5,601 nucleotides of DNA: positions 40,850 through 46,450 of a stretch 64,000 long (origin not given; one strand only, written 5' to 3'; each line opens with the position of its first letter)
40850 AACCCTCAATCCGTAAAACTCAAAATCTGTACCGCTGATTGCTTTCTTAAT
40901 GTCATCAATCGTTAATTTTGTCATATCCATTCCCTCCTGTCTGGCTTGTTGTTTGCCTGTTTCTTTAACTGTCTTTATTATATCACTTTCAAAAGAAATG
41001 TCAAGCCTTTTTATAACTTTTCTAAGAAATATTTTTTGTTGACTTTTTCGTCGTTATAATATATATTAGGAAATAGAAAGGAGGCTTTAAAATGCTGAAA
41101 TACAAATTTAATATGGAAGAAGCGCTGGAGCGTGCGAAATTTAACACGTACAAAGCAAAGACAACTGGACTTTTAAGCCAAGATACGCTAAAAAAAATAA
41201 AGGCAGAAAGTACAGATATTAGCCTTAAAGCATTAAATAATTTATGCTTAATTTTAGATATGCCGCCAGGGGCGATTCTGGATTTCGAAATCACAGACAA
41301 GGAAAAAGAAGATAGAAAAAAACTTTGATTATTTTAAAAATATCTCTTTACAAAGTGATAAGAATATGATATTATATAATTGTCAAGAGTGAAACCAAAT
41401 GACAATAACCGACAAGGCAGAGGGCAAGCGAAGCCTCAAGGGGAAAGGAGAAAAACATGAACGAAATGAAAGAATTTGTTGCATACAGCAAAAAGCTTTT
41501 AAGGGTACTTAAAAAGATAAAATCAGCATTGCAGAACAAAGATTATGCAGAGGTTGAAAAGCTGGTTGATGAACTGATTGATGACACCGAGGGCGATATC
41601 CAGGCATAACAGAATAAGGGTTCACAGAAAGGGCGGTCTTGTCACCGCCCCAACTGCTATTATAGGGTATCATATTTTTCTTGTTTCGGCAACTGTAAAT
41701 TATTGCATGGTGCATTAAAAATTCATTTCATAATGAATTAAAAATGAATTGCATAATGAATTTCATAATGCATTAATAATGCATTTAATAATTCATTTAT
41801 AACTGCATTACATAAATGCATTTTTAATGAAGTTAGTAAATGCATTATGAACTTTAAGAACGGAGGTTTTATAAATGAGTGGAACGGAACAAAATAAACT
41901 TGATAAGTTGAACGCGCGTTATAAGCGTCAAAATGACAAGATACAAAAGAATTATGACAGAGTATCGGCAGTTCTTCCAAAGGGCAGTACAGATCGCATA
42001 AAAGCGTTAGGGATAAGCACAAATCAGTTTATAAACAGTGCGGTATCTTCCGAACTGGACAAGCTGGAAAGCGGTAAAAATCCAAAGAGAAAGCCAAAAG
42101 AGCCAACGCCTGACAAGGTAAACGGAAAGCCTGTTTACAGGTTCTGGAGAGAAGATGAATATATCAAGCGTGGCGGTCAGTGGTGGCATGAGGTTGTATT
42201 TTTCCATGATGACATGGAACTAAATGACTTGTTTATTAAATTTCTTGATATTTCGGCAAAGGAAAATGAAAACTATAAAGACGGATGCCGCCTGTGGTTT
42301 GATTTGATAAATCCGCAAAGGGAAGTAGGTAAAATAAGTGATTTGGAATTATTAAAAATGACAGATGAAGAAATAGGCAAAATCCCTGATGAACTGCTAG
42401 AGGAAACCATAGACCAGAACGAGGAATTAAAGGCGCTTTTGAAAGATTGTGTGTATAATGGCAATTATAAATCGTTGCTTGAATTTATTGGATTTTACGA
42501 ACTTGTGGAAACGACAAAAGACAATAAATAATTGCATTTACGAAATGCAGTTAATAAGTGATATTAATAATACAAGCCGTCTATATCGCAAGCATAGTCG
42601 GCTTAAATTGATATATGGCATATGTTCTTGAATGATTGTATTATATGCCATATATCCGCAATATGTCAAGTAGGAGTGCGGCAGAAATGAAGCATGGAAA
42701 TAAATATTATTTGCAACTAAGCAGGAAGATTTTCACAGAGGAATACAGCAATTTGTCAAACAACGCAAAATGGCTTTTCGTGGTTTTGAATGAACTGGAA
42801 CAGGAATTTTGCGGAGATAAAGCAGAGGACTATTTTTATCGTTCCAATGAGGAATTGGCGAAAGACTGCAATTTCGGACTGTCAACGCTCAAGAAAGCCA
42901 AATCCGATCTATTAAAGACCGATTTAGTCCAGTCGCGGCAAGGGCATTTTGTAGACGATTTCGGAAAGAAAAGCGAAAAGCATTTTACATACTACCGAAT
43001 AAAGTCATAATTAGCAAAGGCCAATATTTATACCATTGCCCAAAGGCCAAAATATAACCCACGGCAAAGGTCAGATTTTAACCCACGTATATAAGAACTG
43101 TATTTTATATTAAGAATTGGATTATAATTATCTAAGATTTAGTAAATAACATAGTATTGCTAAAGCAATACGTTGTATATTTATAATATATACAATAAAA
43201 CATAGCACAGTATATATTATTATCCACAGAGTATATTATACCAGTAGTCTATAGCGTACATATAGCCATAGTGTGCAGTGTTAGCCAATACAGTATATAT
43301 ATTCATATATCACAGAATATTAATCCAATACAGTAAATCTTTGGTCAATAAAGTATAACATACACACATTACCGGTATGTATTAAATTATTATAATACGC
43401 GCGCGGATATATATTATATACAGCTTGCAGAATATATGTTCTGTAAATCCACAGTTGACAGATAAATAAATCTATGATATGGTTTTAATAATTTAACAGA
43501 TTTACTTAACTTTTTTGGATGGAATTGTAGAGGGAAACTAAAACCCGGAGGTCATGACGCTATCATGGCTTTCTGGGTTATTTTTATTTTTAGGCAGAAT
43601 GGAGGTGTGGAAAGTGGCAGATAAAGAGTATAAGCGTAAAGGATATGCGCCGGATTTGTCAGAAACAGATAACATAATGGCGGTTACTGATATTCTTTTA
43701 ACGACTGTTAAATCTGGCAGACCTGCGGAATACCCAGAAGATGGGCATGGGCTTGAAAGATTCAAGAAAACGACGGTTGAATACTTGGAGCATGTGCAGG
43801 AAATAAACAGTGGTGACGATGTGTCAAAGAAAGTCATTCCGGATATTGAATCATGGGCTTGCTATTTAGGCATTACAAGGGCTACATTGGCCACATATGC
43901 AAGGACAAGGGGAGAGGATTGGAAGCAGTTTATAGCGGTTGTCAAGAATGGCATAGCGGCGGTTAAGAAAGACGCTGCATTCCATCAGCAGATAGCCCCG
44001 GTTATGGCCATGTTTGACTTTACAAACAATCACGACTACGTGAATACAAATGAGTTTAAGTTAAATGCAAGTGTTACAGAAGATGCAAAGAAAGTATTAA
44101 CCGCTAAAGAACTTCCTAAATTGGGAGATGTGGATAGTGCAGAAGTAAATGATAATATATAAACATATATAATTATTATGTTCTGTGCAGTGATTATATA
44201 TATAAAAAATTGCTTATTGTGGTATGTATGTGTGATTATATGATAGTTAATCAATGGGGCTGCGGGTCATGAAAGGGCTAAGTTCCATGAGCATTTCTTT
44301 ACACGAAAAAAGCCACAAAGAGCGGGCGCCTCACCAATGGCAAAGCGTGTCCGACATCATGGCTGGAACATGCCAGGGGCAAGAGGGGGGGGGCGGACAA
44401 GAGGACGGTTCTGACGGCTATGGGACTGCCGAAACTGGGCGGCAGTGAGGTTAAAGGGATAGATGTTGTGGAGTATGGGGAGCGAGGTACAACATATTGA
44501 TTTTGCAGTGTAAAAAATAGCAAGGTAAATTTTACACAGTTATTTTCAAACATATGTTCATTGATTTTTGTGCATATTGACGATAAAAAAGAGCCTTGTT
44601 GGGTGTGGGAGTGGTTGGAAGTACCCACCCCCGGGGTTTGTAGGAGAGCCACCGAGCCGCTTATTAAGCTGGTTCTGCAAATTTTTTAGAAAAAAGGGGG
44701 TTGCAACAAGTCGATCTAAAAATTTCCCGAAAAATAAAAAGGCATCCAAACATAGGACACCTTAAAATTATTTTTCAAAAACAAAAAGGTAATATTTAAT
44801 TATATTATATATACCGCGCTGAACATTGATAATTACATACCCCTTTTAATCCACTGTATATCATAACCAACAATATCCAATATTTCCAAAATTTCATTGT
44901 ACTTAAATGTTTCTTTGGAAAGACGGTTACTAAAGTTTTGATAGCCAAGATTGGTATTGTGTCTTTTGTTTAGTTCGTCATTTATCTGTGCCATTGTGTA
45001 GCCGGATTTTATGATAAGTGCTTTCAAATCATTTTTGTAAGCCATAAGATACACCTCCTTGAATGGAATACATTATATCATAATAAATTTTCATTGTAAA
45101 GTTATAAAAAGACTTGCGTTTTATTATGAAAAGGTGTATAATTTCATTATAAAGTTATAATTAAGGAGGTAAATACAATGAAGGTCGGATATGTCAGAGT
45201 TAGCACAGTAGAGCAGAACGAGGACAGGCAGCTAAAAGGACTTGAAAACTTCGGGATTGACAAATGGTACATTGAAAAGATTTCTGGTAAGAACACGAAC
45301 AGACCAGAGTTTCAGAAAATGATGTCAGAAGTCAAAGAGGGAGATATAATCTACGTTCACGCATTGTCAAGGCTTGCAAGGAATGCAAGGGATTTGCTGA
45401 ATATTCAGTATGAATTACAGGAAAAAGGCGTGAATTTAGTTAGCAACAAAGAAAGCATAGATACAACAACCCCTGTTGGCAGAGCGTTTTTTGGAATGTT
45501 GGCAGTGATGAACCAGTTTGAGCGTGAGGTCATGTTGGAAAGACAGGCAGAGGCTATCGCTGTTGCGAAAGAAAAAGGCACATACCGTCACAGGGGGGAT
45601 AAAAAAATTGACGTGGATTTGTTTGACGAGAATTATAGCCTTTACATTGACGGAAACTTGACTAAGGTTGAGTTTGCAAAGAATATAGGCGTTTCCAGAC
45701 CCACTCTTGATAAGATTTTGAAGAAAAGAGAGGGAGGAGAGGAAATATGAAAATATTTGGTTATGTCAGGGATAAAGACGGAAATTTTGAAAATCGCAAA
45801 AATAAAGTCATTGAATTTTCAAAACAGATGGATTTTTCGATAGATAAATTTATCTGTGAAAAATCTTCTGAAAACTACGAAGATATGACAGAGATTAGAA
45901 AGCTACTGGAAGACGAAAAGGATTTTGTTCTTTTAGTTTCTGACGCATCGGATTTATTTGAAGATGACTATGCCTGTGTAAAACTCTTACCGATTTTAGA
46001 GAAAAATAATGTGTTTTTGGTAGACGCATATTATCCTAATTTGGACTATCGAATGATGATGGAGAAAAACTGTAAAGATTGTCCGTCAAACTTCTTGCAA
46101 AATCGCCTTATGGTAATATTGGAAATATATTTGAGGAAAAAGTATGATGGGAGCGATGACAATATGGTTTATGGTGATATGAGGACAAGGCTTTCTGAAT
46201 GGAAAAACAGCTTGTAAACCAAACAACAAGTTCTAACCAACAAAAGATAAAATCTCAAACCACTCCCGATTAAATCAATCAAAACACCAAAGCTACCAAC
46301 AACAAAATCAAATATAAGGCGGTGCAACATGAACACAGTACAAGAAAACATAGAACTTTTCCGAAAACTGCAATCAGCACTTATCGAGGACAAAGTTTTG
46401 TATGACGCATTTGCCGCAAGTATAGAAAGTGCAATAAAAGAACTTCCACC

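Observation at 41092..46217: Plasmid- or satellite-like replicon module nested in the phage accessory region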

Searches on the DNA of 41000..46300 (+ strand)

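Call 12: search_dna_similar(query=window:41000-46300:+, collection=plasmids, mode=near, max_rows=20)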
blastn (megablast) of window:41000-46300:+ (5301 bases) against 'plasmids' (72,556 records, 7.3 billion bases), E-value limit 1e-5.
No match.

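Call 19: search_rna_families(source=window, start=41300, end=45200, threshold=evalue, max_evalue=1, show_alignments=2)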
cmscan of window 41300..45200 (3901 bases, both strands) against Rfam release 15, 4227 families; matches with E-value up to 1: 1.
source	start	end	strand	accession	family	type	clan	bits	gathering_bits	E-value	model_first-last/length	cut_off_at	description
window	44733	44801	-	RF01859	Phe_leader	Cis-reg; leader;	-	26.7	55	0.19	1-125/125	no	Phenylalanine leader peptide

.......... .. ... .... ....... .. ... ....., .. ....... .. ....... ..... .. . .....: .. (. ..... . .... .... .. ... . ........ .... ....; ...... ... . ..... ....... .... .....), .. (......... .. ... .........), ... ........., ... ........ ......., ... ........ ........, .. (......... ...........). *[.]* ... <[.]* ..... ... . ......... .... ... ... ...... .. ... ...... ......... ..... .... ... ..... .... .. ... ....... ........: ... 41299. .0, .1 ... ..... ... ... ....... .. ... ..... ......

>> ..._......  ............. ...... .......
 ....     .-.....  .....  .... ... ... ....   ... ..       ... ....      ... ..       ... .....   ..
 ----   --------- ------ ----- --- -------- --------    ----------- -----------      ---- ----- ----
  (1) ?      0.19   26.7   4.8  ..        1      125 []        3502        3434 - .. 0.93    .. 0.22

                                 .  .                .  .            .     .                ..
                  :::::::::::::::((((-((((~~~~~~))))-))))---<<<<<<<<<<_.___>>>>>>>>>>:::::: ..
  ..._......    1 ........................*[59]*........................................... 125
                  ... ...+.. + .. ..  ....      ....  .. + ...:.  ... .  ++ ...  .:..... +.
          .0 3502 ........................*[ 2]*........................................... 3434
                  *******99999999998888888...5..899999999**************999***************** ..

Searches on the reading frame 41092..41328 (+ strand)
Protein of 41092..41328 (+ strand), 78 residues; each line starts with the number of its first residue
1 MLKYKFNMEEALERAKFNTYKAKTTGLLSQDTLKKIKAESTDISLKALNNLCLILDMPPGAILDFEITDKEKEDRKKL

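Call 6: search_protein_families(library=pfam, proteins=[window:41092-41328:+], max_evalue=0.1)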
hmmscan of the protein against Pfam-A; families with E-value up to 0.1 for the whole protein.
window:41092-41328:+ (78 aa): 1 family
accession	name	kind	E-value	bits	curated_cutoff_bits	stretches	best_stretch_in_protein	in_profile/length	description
PF13443.12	HTH_26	-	0.00036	21.2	22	1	28-66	22-61/63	Cro/C1-type HTH DNA-binding domain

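Call 7: search_protein_families(library=phrogs, proteins=[window:41092-41328:+], max_evalue=0.01)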
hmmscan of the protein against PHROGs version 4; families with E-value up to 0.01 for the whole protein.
window:41092-41328:+ (78 aa): 0 families

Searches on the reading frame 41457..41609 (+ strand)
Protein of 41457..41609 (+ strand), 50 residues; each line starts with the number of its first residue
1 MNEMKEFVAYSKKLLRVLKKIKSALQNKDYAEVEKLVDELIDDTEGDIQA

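Call 6: search_protein_families(library=pfam, proteins=[window:41457-41609:+], max_evalue=0.1)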
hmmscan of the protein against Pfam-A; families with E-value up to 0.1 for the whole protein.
window:41457-41609:+ (50 aa): 4 families
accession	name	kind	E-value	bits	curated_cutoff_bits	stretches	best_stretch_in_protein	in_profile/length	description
PF19121.6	DUF5805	-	0.00035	21.3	28.5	1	19-49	16-46/67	Family of unknown function (DUF5805)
PF25399.1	DeaD_dimer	-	0.0092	16.4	23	1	12-47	9-44/67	RNA helicase DeaD dimerization domain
PF06135.17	IreB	-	0.019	15.6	25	1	12-41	14-43/78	IreB regulatory phosphoprotein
PF08858.15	IDEAL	-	0.056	13.6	22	0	16-40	13-37/37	IDEAL domain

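Call 7: search_protein_families(library=phrogs, proteins=[window:41457-41609:+], max_evalue=0.01)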
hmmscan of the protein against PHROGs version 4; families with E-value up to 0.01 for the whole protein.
window:41457-41609:+ (50 aa): 0 families

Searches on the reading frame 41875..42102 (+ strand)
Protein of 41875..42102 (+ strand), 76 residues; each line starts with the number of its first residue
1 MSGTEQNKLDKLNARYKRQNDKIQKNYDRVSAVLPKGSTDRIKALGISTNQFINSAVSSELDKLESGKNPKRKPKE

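Call 74: search_solved_structures(query=window:41875-42102:+, max_evalue=10, show_alignments=1)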
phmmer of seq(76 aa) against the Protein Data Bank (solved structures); distinct sequences matched with E-value up to 10: 7.
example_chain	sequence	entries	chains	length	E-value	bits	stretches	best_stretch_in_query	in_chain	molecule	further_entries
2dve_A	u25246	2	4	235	0.35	14.8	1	11-61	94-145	Biotin Protein Ligase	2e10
1wnl_A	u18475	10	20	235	0.36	14.8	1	11-61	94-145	biotin--[acetyl-CoA-carboxylase] ligase | 235aa long hypothetical biotin-[acetyl-CoA-carboxylase] ligase | 235aa long hypothetical biotin--[acetyl-CoA-carboxyla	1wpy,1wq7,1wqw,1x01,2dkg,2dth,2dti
2dxu_A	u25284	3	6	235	0.37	14.7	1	11-61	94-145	biotin--[acetyl-CoA-carboxylase] ligase | 235aa long hypothetical biotin--[acetyl-CoA-carboxylase] ligase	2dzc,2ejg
2djz_A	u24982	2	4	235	0.99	13.4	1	11-61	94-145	235aa long hypothetical biotin-[acetyl-CoA-carboxylase] ligase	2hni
2e41_A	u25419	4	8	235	1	13.4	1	11-61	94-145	biotin--[acetyl-CoA-carboxylase] ligase | 235aa long hypothetical biotin--[acetyl-CoA-carboxylase] ligase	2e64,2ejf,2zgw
6s9l_A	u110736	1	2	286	1.1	13.2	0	15-70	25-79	KR4KLSF Lock1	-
2deq_A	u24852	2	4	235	1.4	12.9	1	11-61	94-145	235aa long hypothetical biotin--[acetyl-CoA-carboxylase] ligase | 235aa long hypothetical biotin-[acetyl-CoA-carboxylase] ligase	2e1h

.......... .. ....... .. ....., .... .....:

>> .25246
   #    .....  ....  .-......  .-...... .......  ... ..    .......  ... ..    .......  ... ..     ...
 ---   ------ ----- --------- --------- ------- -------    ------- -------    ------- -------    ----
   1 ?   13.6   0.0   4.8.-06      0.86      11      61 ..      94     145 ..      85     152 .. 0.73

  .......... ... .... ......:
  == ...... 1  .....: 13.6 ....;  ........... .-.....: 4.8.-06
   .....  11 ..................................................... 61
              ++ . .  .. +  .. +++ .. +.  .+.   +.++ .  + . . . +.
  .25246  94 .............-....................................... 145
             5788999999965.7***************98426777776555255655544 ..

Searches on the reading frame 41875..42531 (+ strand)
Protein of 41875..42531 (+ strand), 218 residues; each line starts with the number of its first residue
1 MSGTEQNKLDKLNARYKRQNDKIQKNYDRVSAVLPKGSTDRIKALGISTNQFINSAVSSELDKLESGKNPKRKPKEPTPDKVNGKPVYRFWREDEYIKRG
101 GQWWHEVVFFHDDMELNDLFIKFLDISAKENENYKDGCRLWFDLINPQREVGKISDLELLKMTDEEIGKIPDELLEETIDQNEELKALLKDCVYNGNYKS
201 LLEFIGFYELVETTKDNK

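Call 6: search_protein_families(library=pfam, proteins=[window:41875-42531:+], max_evalue=0.1)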
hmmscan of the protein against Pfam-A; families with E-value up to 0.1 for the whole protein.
window:41875-42531:+ (218 aa): 0 families

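Call 7: search_protein_families(library=phrogs, proteins=[window:41875-42531:+], max_evalue=0.01)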
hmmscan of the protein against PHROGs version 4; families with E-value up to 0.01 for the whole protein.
window:41875-42531:+ (218 aa): 2 families
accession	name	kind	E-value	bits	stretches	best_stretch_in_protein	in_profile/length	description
phrog_31631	-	unknown function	2e-09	38.1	1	22-69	19-67/68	-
phrog_13890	-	unknown function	4.3e-06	27.6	1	14-62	4-56/73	-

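Call 75: find_homologous_proteins(query=window:41875-42531:+, max_evalue=0.001)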
Query window:41875-42531:+ (218 aa): 12 proteins with E <= 0.001 among 283 candidates.
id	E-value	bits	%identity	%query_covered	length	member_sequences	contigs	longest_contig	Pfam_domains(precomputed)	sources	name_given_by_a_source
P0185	1.3e-134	465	96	100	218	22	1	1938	-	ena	-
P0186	1.3e-119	416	85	100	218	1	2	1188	-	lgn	-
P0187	2.9e-102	359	77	100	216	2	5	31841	-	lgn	-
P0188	5.0e-96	339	72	96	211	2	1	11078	-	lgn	-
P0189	4.4e-80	286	63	97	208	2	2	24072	-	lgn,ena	-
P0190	9.9e-80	285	63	96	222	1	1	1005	-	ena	-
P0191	3.1e-74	267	63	93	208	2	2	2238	-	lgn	-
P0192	3.3e-74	267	61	97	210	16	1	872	-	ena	-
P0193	5.6e-68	247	59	94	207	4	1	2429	-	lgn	-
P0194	4.4e-63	231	58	87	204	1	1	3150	-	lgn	-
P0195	7.2e-51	191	53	83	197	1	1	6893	-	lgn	-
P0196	1.2e-31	128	92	33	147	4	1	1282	-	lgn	-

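Call 83: predict_structure(alignment_id=A4)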
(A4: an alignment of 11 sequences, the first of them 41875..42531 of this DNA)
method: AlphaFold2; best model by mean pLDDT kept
length: 218 residues; sequences in the alignment: 11
mean_pLDDT: 66.8   pTM: 0.46
mean pLDDT of the five models: 66.8, 65.1, 63.8, 57.7, 57.4
residues with pLDDT >= 90: 7; 70-90: 91; 50-70: 90; < 50: 30
segments of 3 or more residues with pLDDT < 50: 67-74, 82-87, 90-98
pLDDT, mean of each block of 10 residues (from residue 1): 64 71 61 63 67 63 50 51 47 45 53 76 74 60 79 75 82 79 90 88 77 50
secondary structure, 60 per line:
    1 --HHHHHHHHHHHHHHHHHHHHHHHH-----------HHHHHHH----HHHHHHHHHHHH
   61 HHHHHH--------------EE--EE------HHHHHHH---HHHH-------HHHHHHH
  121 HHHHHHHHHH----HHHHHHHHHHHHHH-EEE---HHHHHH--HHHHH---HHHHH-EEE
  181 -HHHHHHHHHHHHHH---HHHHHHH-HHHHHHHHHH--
elements in order: H3-26 H38-44 H49-66 H93-99 H103-106 H114-130 H135-148 E150-152 H156-161 H164-168 H172-176 E178-180 H182-195 H199-205 H207-216
